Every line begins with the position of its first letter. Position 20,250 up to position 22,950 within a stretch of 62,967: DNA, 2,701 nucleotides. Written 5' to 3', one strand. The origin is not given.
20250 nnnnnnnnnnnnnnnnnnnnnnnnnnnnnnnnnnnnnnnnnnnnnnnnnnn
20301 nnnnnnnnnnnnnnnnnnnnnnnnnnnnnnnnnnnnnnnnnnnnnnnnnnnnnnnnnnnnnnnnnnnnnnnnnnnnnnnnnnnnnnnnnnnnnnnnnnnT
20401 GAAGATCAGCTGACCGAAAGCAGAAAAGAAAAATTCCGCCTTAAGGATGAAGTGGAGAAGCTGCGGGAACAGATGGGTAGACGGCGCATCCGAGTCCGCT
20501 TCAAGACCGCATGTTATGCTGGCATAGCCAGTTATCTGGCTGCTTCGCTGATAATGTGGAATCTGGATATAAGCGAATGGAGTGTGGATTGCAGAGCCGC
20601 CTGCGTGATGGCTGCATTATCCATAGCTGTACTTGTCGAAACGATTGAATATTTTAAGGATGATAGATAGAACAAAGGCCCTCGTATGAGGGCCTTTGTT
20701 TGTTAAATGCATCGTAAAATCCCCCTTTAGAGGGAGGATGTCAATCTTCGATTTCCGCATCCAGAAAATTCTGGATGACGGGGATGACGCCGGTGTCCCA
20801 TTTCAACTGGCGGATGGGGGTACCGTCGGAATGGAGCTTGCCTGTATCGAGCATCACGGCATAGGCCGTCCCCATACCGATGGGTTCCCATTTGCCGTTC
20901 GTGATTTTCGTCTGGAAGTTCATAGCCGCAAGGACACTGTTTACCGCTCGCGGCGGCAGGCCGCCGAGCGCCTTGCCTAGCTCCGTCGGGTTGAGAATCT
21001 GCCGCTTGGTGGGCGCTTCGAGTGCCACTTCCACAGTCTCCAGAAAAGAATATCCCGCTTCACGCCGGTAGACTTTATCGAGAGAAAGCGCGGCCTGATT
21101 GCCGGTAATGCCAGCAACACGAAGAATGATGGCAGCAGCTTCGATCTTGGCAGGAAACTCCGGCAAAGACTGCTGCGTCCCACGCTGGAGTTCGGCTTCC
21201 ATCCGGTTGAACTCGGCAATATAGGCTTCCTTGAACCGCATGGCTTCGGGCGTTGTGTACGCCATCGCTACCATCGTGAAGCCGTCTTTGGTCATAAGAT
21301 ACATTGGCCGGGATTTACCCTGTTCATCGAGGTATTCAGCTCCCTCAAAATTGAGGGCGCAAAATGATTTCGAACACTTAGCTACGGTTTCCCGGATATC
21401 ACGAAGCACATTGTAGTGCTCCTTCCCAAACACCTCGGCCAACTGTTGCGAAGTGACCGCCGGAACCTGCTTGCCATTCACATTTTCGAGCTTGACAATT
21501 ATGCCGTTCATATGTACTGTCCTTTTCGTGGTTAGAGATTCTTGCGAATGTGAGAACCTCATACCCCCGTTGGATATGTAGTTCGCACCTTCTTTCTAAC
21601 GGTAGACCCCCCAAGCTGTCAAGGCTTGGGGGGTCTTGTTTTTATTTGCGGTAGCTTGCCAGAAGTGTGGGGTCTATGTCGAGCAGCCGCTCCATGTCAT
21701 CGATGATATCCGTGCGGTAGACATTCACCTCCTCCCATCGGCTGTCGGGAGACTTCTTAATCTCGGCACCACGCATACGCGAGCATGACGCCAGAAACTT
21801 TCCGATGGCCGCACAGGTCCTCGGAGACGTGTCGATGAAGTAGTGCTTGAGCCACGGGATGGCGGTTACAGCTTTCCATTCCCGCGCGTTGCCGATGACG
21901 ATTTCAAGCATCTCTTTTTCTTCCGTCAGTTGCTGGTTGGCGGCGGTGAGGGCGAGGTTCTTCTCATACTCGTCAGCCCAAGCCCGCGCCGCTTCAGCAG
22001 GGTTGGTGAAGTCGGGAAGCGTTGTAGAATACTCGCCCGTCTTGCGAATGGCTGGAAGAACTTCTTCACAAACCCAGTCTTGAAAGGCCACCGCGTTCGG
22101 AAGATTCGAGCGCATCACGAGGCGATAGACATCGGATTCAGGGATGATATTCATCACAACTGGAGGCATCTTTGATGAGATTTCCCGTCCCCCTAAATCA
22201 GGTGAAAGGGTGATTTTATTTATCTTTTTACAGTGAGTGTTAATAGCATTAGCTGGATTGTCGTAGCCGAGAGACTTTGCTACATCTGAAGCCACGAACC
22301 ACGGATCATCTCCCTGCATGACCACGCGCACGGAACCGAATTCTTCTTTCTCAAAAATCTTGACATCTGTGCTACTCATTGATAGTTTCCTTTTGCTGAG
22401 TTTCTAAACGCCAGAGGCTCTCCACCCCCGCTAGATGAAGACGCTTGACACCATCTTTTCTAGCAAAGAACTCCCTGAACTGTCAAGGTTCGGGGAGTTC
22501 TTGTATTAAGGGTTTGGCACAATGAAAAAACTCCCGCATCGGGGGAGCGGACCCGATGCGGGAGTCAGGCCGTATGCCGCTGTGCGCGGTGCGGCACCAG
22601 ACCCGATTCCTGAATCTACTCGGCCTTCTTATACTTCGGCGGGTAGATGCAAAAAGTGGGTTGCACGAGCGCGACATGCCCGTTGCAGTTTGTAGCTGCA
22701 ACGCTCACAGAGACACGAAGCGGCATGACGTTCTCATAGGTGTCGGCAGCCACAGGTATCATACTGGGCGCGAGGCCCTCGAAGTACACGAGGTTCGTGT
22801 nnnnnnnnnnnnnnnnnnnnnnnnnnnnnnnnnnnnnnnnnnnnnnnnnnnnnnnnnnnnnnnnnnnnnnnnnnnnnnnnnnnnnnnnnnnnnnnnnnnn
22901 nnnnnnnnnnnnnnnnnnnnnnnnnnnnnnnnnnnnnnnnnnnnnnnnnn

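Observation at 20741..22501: Two antirepressors, each behind a hairpin with an identical TGTCAAG loop that embeds a TTGACA -35 box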

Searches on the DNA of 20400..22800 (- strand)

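Call 6: search_dna_similar(query=window:20400-22800:-, collection=phages, mode=distant, max_rows=25)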
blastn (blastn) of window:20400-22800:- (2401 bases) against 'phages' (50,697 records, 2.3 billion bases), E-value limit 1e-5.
Records with a match: 5; places in all: 5; records where one place covers at least 80% of the query: 0.
Best place of each record, by identity: 60-80% 5.
By first word of the organism name: Vibrio 4; Bacteroides 1.
By host as written in the record: Vibrio cholerae 3; - 1; Bacteroides fragilis DA766 1.
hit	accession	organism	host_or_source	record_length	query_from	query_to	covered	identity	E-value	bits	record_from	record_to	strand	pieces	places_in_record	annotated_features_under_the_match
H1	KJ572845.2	Vibrio phage X29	Vibrio cholerae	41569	668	846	7%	72.9%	3e-19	104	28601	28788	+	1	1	antirepressor protein KilAC domain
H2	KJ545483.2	Vibrio phage phi 2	-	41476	668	846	7%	72.9%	3e-19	104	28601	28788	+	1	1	antirepressor protein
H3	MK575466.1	Vibrio phage Rostov 7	Vibrio cholerae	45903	668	846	7%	72.9%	3e-19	104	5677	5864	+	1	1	hypothetical protein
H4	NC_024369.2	Vibrio phage X29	Vibrio cholerae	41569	668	846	7%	72.9%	3e-19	104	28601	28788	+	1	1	anti-repressor Ant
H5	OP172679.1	Bacteroides phage BF766P4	Bacteroides fragilis DA766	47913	692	759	3%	79.4%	3e-6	61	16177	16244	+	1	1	hypothetical protein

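Call 78: build_rna_model(alignment_id=A4, structure=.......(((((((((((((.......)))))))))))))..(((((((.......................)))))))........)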
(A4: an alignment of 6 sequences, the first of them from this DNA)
Model R1 built from alignment A4 (6 sequences, 87 columns); structure: as given.
model positions 85; base pairs 20; branch points 1; effective number of sequences 2.22; information 0.669 bits per position. Calibrated on 0.2 Mb of random sequence (short: E-values are rough).
structure used (alignment columns):
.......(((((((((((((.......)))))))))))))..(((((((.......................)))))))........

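Call 79: search_with_rna_model(model_id=R1, source=window, filters=off, max_evalue=10, show_alignments=4)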
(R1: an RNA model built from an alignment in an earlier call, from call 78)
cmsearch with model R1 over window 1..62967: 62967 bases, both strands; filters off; matches with E-value up to 10: 23.
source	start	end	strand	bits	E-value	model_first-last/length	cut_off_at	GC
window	22422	22507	-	86.7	6.2e-27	1-85/85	no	0.49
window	21561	21643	-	83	1.1e-25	1-85/85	no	0.51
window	21597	21654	+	19.8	0.00014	1-85/85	no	0.52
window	22461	22516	+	18.9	0.00026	1-85/85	no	0.45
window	35503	35561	-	16.7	0.0014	1-85/85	no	0.59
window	35514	35581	+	11.9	0.055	1-85/85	no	0.49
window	20666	20739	+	11.2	0.094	1-85/85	no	0.45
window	23451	23505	-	10.9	0.12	1-85/85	no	0.6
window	22521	22594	+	10.5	0.17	1-85/85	no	0.66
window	17041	17110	+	10.5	0.17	1-85/85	no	0.6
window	34928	34967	+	10.1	0.23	1-85/85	no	0.65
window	62175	62211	-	9.9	0.27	1-85/85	no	0.54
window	17096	17180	-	9.7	0.31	1-85/85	no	0.53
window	20621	20701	-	8.4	0.81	1-85/85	no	0.4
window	9371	9419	+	7.2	2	1-85/85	no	0.57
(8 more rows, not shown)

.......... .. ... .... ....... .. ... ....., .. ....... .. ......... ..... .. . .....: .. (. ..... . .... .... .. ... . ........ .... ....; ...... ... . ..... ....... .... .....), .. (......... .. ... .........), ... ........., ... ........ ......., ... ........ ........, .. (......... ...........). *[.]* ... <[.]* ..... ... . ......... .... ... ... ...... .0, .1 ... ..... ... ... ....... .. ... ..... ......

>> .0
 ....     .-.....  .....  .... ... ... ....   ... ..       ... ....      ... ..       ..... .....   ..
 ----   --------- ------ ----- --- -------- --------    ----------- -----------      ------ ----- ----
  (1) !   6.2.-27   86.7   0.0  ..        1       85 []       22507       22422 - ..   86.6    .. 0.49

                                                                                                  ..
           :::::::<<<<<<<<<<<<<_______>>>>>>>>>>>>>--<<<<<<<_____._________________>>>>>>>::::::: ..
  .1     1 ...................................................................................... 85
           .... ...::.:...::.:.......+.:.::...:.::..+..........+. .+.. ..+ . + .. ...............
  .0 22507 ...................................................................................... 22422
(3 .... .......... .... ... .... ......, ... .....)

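Call 80: search_with_rna_model(model_id=R1, sources=[L001, L002, L003, L006, L007, L008, L009, L010, L011, L013, L016, L085, L086, L087, L088, L089, L146, L147, L148, L149, L150, L152, L153, L178, L204, L206, L214, L216, L218, L220, L223], max_evalue=0.001, make_alignment=true)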
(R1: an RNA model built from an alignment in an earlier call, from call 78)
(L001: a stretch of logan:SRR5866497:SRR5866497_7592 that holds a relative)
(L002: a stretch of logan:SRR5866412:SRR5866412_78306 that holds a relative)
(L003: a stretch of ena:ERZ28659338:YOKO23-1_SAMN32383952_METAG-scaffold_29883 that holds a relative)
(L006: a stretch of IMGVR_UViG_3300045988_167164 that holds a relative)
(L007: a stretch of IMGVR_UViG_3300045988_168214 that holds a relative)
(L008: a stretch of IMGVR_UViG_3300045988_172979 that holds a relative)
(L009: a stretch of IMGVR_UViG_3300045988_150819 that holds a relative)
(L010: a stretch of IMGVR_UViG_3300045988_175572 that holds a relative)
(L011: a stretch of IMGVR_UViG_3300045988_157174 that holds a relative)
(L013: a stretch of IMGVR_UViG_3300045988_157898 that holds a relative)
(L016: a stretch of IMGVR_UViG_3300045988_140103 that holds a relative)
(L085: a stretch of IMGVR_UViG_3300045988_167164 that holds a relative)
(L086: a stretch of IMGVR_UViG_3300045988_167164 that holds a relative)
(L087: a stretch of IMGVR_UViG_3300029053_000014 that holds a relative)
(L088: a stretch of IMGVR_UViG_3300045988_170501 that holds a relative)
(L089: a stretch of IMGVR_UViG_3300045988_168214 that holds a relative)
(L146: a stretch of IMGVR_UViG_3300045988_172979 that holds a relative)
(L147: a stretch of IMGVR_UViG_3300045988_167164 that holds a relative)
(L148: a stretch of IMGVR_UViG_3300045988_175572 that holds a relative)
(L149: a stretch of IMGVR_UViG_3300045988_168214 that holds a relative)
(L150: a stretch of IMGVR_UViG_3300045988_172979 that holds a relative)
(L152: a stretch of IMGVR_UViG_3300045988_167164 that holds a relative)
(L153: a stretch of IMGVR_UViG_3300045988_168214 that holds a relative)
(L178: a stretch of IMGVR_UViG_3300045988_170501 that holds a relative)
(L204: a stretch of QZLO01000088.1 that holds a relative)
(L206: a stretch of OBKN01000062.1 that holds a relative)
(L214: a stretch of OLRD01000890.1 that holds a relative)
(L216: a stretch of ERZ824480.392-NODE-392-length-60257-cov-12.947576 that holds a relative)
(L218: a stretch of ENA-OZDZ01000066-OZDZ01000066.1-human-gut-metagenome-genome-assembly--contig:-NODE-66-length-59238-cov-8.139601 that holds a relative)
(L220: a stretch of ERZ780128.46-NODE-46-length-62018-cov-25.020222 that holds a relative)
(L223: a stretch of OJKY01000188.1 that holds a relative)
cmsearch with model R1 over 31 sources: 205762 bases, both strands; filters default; matches with E-value up to 0.001: 44.
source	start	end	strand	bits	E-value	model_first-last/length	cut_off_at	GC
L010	2866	2950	+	96.3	1.3e-29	1-85/85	no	0.58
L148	4471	4555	-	96.3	1.3e-29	1-85/85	no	0.58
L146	2422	2506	-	94.4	5.8e-29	1-85/85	no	0.52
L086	2854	2938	+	88.5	5.2e-27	1-85/85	no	0.51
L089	2854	2938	+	88.5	5.2e-27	1-85/85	no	0.51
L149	646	730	-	88.5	5.2e-27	1-85/85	no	0.51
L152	5081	5165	-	88.5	5.2e-27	1-85/85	no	0.51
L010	3750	3834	+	87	1.7e-26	1-85/85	no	0.55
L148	3587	3671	-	87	1.7e-26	1-85/85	no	0.55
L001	2873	2958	+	86.8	2e-26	1-85/85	no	0.49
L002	750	835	+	86.8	2e-26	1-85/85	no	0.49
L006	2873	2958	+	86.8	2e-26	1-85/85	no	0.49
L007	2873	2958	+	86.8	2e-26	1-85/85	no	0.49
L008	2873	2958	+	86.8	2e-26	1-85/85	no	0.49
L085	2005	2090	+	86.8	2e-26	1-85/85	no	0.49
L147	5845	5930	-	86.8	2e-26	1-85/85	no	0.49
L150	280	365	-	86.8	2e-26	1-85/85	no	0.49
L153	10736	10821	-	86.8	2e-26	1-85/85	no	0.49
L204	200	285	-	86.8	2e-26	1-85/85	no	0.49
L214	2926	3011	-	86.8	2e-26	1-85/85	no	0.49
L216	1568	1653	-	86.8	2e-26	1-85/85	no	0.49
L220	1679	1764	+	85.8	4.1e-26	1-85/85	no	0.48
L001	3737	3819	+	83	3.6e-25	1-85/85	no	0.51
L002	1614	1696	+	83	3.6e-25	1-85/85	no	0.51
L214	2065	2147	-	83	3.6e-25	1-85/85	no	0.51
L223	1504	1589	+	82.8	4.2e-25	1-85/85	no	0.5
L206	763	848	+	82.3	6.2e-25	1-85/85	no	0.49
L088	2854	2938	+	81.6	1e-24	1-85/85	no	0.49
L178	7579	7663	+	81.6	1e-24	1-85/85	no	0.49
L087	2854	2938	+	80.6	2.3e-24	1-85/85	no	0.51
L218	4972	5057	-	78.2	1.4e-23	1-85/85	no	0.49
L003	129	214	+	75.9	8.1e-23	1-85/85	no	0.49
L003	993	1075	+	72.2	1.5e-21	1-85/85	no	0.48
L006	3737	3819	+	67.7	4.6e-20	1-85/85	no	0.51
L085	2869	2951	+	67.7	4.6e-20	1-85/85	no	0.51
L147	4984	5066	-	67.7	4.6e-20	1-85/85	no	0.51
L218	4112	4193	-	66.8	9.3e-20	1-85/85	no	0.52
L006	3726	3782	-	34.4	6.1e-09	1-85/85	no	0.53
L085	2858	2914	-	34.4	6.1e-09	1-85/85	no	0.53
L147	5021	5077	+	34.4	6.1e-09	1-85/85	no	0.53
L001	3726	3782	-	19.5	0.00055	1-85/85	no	0.53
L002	1603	1659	-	19.5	0.00055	1-85/85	no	0.53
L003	982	1038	-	19.5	0.00055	1-85/85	no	0.53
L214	2102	2158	+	19.5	0.00055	1-85/85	no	0.53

Alignment A5: 44 matches aligned to the model, 96 columns, each read 5' to 3' on its own strand. Consensus structure (alignment columns), stored with it:
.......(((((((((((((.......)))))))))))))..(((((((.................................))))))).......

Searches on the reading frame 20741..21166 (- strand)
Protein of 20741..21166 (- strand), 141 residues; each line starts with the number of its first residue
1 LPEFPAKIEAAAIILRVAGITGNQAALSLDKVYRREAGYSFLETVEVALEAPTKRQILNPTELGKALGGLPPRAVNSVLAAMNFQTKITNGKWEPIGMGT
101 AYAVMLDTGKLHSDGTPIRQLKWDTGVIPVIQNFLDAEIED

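Call 54: search_protein_families(library=pfam, proteins=[window:20741-21166:-], max_evalue=1)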
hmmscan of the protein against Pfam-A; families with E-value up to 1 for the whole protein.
window:20741-21166:- (141 aa): 0 families

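Call 87: find_homologous_proteins(query=window:20741-21166:-, max_evalue=0.001)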
Query window:20741-21166:- (141 aa): 14 proteins with E <= 0.001 among 36 candidates.
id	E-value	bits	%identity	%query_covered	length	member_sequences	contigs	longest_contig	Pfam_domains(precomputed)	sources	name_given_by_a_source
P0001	2.4e-61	224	97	76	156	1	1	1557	-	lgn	-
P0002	2.2e-53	198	97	67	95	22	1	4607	-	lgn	-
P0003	1.0e-38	151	97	56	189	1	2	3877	PF09669.16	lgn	-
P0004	1.1e-36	144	54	92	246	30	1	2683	PF02498.23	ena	-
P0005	2.9e-32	130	52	91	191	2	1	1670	-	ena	-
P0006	6.3e-31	125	57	87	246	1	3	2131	PF02498.23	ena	-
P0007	1.1e-22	99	96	39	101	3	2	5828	PF09669.16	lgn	-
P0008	1.4e-22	98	96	35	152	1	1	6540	PF09669.16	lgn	-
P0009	3.8e-20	90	45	89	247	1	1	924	PF02498.23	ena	-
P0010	5.6e-15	74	52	57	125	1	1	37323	PF02498.23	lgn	-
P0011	1.8e-14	72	98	29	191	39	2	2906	PF09669.16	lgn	-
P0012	4.3e-8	51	100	20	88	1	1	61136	PF09669.16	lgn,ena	-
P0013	1.2e-5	43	97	21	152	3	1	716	PF09669.16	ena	-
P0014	1.6e-5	43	97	21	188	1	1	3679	PF09669.16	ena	-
